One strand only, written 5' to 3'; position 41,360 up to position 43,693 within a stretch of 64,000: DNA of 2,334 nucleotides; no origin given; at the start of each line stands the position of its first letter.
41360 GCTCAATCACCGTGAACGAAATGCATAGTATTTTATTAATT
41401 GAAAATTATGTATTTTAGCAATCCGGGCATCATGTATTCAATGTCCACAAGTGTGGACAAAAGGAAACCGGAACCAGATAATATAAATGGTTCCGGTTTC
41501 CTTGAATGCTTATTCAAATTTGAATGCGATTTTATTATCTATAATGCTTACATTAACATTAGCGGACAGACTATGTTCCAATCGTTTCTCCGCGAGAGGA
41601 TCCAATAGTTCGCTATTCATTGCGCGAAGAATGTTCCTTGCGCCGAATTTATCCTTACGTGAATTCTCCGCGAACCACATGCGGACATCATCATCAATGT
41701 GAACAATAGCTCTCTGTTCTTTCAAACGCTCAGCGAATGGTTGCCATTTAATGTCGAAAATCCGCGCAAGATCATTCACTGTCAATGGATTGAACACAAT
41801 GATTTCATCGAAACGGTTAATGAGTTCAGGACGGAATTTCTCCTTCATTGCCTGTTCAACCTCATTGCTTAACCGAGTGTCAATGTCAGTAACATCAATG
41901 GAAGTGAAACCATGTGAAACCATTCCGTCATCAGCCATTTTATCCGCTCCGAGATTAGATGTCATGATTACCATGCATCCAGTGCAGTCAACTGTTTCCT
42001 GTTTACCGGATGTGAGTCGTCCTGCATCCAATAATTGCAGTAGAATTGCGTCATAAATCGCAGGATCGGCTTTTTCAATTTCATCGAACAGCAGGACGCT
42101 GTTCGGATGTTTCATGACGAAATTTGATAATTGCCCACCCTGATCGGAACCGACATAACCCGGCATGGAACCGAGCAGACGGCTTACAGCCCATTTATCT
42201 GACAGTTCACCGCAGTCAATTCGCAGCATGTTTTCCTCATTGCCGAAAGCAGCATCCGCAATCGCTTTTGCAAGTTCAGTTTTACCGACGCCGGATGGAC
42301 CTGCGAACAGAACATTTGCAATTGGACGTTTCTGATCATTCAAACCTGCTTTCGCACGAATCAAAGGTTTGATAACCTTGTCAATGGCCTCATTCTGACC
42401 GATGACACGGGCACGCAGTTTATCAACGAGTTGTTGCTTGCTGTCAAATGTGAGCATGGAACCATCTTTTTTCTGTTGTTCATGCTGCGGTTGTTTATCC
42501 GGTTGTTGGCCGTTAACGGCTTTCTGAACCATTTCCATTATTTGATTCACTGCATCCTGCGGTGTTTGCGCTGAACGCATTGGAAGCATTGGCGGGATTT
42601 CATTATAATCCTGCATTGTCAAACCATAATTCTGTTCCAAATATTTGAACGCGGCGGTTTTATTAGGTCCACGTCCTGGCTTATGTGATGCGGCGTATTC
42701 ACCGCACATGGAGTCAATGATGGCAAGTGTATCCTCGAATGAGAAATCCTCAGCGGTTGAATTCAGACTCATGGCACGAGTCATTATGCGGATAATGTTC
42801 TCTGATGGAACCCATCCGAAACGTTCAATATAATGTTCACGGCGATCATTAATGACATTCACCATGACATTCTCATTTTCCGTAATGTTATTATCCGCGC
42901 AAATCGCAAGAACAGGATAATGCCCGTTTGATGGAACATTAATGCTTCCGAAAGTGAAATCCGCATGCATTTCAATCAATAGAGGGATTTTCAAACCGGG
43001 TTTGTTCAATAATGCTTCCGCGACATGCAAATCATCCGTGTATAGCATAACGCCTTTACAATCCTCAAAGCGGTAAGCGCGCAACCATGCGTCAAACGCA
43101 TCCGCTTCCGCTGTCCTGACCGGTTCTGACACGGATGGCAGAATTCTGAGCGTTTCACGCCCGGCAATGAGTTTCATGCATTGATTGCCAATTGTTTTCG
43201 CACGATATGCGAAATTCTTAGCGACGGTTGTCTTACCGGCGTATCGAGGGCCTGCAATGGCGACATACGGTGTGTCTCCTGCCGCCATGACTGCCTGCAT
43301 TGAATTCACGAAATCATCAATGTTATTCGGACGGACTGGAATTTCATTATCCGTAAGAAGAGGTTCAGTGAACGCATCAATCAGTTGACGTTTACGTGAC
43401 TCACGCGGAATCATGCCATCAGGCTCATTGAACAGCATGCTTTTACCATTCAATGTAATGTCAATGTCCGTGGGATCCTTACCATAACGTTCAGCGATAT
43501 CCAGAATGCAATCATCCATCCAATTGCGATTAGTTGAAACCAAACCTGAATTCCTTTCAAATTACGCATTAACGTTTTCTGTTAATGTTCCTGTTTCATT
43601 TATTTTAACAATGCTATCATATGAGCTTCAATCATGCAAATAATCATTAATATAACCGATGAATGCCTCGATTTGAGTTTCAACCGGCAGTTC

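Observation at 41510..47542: Operon of four acidic ORFans ending in a Clp-type AAA+ ATPase with an unusual N-terminal P-loop domain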

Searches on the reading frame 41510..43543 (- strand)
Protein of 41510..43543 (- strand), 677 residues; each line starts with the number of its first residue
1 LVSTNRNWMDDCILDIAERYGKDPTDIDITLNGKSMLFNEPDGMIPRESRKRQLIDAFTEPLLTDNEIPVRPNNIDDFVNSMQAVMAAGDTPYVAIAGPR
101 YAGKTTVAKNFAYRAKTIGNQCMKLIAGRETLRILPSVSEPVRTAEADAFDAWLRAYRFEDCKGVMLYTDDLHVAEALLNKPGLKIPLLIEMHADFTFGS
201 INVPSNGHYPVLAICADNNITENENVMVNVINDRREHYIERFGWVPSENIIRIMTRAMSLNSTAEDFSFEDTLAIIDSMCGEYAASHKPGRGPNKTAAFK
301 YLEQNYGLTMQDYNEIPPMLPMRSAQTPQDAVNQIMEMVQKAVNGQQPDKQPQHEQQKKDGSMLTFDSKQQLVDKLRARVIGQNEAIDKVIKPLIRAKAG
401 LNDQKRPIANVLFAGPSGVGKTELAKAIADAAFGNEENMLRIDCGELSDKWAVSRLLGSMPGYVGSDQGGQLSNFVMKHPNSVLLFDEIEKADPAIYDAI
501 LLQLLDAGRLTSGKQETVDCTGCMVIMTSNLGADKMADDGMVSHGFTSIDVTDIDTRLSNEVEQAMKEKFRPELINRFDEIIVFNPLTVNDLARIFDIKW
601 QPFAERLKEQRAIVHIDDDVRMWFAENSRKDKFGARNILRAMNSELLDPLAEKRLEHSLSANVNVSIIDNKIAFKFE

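Call 3: search_protein_families(library=pfam, proteins=[window:41510-43543:-], max_evalue=1)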
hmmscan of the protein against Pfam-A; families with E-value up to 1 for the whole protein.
window:41510-43543:- (677 aa): 34 families (the best 25 are shown)
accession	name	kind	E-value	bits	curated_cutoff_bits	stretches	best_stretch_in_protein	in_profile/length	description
PF07724.20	AAA_2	-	9.4e-49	166.1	27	1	406-581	1-166/166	AAA domain (Cdc48 subfamily)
PF10431.15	ClpB_D2-small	-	1.1e-13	51.5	21.9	1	587-666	1-80/81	C-terminal, D2-small domain, of ClpB protein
PF00158.32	Sigma54_activat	-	1.2e-11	45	20.2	1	405-540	22-152/168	Sigma-54 interaction domain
PF00004.35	AAA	-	3.3e-11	44.2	21.2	1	411-531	1-110/131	ATPase family associated with various cellular activities (AAA)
PF13173.12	AAA_14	-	1.7e-07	31.7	27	2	411-493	5-75/129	AAA domain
PF07728.20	AAA_5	-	4.6e-07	30.4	22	1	410-531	1-123/139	AAA domain (dynein-related subfamily)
PF13191.12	AAA_16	-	8.8e-07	30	32.6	2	406-435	23-51/167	AAA ATPase domain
PF20720.3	nSTAND3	-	1.8e-05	24.9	27.2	2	411-443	20-52/155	Novel STAND NTPase 3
PF13479.12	AAA_24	-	4.1e-05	24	27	1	410-445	4-40/195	AAA domain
PF06414.18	Zeta_toxin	-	6.9e-05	22.8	22.3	1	398-444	8-51/199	Zeta toxin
PF01695.23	IstB_IS21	-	0.00017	21.6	24.1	1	409-433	93-117/238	IstB-like ATP binding protein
PF13238.12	AAA_18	-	0.0004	21.3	29.4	1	411-434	1-23/128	AAA domain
PF05496.18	RuvB_N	-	0.00094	19.4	27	1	381-430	10-55/159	Holliday junction DNA helicase RuvB P-loop domain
PF13401.12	AAA_22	-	0.0017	19.1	27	1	412-449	9-46/130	AAA domain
PF02367.23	TsaE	-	0.0029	18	26.6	1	403-432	16-45/128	Threonylcarbamoyl adenosine biosynthesis protein TsaE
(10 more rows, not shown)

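Call 4: search_protein_families(library=ncbifam, proteins=[window:41510-43543:-], max_evalue=1)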
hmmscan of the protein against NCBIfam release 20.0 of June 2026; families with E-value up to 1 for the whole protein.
window:41510-43543:- (677 aa): 80 families (the best 25 are shown)
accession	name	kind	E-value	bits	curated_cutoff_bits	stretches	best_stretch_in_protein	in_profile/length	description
TIGR03346.1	chaperone_ClpB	equivalog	2.3e-85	287.6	1232.1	1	371-673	558-851/853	ATP-dependent chaperone ClpB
TIGR02639.1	ClpA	equivalog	1.1e-74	252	993.15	1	369-660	448-725/734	ATP-dependent Clp protease ATP-binding subunit ClpA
NF008118.0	PRK10865.1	equivalog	6.9e-73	245.9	1417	1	372-665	562-844/857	ATP-dependent chaperone ClpB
NF033606.1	heat_AAA_ClpK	exception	2.2e-68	231.1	1900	1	372-660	607-889/949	heat shock survival AAA family ATPase ClpK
NF033607.0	disagg_AAA_ClpG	exception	1.9e-66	224.7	1900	1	371-655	585-862/932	AAA family protein disaggregase ClpG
TIGR03345.1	VI_ClpV1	equivalog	3.7e-63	214.1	884.95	1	370-662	558-843/852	type VI secretion system ATPase TssH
NF008263.0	PRK11034.1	equivalog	4.6e-55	186.8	1350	1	366-673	446-741/758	ATP-dependent Clp protease ATP-binding subunit ClpA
NF008485.2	PRK11388.1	equivalog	6.1e-08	31.4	551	1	408-518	355-460/643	dihydroxyacetone kinase operon transcriptional regulator DhaR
NF047784.1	MadB_ATPase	equivalog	6.6e-08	32.1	475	1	411-447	36-69/298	MadB family AAA-type ATPase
NF038308.1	RNA_repair_RtcR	equivalog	7.8e-08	31.6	650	1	338-463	136-262/530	RNA repair transcriptional activator RtcR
TIGR01817.1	nifA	equivalog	2.9e-07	29.6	528.85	1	340-511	157-320/534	nif-specific transcriptional activator NifA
NF003451.0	PRK05022.1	equivalog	2.9e-07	29.6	476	1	326-510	142-313/512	nitric oxide reductase transcriptional regulator NorR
TIGR00763.1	lon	equivalog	3.9e-07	28.9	608.05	1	411-508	356-451/795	endopeptidase La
NF008085.0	PRK10820.1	equivalog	1e-06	27.7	576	1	352-510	168-327/520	transcriptional regulator TyrR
NF003745.1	PRK05342.1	equivalog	1.3e-06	27.5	359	1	327-430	29-131/418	ATP-dependent Clp protease ATP-binding subunit ClpX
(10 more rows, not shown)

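Call 5: search_protein_families(library=padloc, proteins=[window:41510-43543:-], max_evalue=1)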
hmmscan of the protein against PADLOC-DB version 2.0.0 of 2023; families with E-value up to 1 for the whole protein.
window:41510-43543:- (677 aa): 14 families
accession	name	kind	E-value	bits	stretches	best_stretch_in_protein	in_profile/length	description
PDLC04606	PDC-M37B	-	8e-39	131.9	2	337-537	101-300/390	-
PDLC04605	PDC-M37B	-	8.2e-31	105.6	1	352-536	248-429/518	-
PDLC03838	DolB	-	5.3e-27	93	2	354-535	115-282/375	-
PDLC01993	RtcR--CARF_AAA_HTH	-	1.4e-08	31.6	1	368-509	170-306/523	-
PDLC04140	mad8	-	2.9e-08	31.6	2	410-598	29-129/314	mads_8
PDLC01995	RtcR_PspF2--CARF_AAA_HTH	-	5.2e-07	27.2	1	367-511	156-291/481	-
PDLC04232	IetA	-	2.2e-05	22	1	332-431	42-139/330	-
PDLC04790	PDC-S01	-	2.5e-05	21.2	1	86-114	22-50/422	-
PDLC01994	RtcR_PspF1--CARF_AAA_HTH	-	5.4e-05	20.4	1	410-510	183-279/468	-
PDLC00914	TRIP13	-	9.9e-05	19.9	1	350-435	13-98/302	TRIP13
PDLC02196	IetA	-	0.002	15.6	1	382-430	96-144/374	-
PDLC00915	TRIP13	-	0.0088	13.5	1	411-432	66-87/302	TRIP13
PDLC04231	IetA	-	0.026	12.3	1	371-431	85-140/262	-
PDLC02911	VakA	-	0.038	12.5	0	96-126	7-34/163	-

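Call 6: search_protein_families(library=phrogs, proteins=[window:41510-43543:-], max_evalue=1)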
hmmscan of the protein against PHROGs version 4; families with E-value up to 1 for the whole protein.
window:41510-43543:- (677 aa): 27 families (the best 25 are shown)
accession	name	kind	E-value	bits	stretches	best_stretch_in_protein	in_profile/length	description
phrog_4871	-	other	5.2e-101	340.3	1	370-676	458-756/764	ATP-dependent protease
phrog_7998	-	unknown function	4.1e-08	33.8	1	377-490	16-128/339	-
phrog_168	-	DNA, RNA and nucleotide metabolism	5.1e-08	34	1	406-497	40-117/314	clamp loader of DNA polymerase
phrog_4339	-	unknown function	6.5e-07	29.8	2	409-430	52-73/552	-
phrog_761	-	other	1.8e-06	28.8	1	82-118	10-46/362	thymidylate kinase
phrog_3757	-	unknown function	2.8e-06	28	1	329-489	39-193/367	-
phrog_15585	-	unknown function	3.3e-05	23.4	1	406-493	349-429/793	-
phrog_5846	-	DNA, RNA and nucleotide metabolism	4e-05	24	1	378-432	16-62/380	clamp loader of DNA polymerase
phrog_1297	-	other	5.1e-05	23.4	1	411-535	28-149/356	ATPase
phrog_2107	-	other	0.00035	21.3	1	410-432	5-27/201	thymidylate kinase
phrog_6841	-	unknown function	0.00092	19.2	1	407-448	53-94/470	-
phrog_249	-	moron, auxiliary metabolic gene and host takeover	0.0016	18.8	1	354-519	67-232/380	porphyrin biosynthesis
phrog_10401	-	other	0.0017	18.2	1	409-431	461-483/667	ATPase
phrog_29395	-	unknown function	0.0054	16.7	1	364-459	136-239/531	-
phrog_139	-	other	0.0084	16.5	0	411-432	86-107/342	deoxynucleoside monophosphate kinase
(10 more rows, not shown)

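Call 8: find_encoding_contigs(protein=window:41510-43543:-, flank=10000, max_places=6)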
Protein window:41510-43543:- (677 aa): 1 contig read that carries it; 1 place shown.
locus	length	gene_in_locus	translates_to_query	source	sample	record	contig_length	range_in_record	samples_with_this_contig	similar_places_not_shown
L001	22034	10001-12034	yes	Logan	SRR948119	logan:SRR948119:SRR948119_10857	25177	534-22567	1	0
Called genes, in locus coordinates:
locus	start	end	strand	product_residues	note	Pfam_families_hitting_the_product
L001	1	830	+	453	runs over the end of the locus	?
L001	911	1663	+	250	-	-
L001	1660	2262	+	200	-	PF00857:Isochorismatase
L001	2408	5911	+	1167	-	PF22633:F5_F8_type_C_2, PF26182:Ig_NUP210_5th (faint), PF02368:Big_2, PF26918:Ig_Eae (weak)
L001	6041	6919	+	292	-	-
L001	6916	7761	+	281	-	-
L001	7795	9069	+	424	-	-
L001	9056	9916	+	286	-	-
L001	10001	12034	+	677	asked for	PF13191:AAA_16 (faint), PF20720:nSTAND3 (faint), PF13173:AAA_14 (faint), PF00158:Sigma54_activat, PF00004:AAA, PF07724:AAA_2, PF07728:AAA_5 (weak), PF10431:ClpB_D2-small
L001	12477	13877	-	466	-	-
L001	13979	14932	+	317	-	PF13462:Thioredoxin_4 (weak)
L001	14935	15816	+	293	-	PF00763:THF_DHG_CYH, PF02882:THF_DHG_CYH_C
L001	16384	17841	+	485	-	-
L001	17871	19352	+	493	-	-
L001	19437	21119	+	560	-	PF05970:PIF1, PF13604:AAA_30, PF13245:AAA_19, PF13401:AAA_22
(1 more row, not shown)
